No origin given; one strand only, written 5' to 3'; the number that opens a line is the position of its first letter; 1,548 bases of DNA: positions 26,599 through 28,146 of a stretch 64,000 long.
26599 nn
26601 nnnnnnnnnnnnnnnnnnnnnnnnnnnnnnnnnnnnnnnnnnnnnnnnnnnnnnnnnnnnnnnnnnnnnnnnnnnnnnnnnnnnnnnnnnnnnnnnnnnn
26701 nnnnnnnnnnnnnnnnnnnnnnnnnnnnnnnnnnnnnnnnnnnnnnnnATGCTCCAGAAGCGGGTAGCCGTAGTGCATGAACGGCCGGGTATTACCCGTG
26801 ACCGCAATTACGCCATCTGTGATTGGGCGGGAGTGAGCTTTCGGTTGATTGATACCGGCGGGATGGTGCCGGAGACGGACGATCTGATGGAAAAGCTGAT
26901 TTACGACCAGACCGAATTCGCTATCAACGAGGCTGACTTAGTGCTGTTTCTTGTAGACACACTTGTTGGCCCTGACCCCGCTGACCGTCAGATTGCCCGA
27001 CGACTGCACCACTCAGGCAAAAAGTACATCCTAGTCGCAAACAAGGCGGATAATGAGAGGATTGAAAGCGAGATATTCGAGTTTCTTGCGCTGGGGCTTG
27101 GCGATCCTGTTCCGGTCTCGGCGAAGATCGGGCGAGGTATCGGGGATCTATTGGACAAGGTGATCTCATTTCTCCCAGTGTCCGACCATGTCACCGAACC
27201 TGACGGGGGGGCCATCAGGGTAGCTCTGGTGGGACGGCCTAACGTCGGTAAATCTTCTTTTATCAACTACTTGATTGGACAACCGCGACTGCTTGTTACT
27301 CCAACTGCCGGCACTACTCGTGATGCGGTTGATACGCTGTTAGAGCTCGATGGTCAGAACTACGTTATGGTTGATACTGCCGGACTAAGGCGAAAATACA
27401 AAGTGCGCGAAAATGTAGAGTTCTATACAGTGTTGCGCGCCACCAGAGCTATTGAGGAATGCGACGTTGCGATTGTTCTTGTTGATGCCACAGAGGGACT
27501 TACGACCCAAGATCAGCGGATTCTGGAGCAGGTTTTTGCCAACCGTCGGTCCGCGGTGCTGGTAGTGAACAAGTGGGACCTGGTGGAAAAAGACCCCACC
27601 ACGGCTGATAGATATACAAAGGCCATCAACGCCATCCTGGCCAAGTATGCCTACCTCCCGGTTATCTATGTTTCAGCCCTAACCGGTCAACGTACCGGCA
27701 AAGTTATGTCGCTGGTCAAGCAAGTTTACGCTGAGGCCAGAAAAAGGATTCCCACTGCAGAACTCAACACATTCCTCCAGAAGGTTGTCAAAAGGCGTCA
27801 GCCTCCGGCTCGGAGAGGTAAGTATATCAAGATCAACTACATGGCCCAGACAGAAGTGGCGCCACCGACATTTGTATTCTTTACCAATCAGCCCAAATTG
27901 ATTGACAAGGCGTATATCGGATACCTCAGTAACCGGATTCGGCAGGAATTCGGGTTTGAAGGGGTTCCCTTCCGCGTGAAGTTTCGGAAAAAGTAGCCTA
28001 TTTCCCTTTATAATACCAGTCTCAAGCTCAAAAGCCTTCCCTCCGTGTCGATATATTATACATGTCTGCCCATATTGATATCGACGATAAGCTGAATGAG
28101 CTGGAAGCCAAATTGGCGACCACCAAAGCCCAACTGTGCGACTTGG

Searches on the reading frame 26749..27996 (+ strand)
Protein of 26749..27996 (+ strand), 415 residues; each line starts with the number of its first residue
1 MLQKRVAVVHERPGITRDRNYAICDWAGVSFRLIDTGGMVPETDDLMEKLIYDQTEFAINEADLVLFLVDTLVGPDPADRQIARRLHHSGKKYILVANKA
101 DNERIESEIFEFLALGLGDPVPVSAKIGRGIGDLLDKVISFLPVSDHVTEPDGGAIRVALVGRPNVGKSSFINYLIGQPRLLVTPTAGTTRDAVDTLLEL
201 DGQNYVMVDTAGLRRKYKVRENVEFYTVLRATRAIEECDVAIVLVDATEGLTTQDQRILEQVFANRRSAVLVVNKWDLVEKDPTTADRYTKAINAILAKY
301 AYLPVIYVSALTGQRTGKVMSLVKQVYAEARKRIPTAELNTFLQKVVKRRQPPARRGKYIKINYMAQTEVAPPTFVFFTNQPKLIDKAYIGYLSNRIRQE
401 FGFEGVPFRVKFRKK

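Call 102: search_protein_families(library=pfam, proteins=[window:26749-27996:+], max_evalue=0.00001)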
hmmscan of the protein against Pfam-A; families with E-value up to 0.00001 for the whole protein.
window:26749-27996:+ (415 aa): 7 families
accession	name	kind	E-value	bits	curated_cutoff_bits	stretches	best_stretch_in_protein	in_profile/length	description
PF01926.29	MMR_HSR1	-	2.1e-42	144.2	21.9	2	157-275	1-113/113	50S ribosome-binding GTPase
PF14714.11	KH_dom-like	-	7.1e-31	106.8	27.3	1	333-413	1-81/81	KH-domain-like of EngA bacterial GTPase enzymes, C-terminal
PF00009.33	GTP_EFTU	-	7.1e-20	71.8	26.5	1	231-326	86-185/188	Elongation factor Tu GTP binding domain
PF02421.24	FeoB_N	-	2.4e-14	53.6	27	1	157-320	2-153/156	Ferrous iron transport protein B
PF00350.29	Dynamin_N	-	5.7e-13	49.7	27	0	158-191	1-33/168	Dynamin family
PF04548.22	AIG1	-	6.6e-07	29.3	27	0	157-262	2-107/212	AIG1 family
PF03193.22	RsgA_GTPase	-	8.2e-07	29.4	30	0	241-324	26-105/174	RsgA GTPase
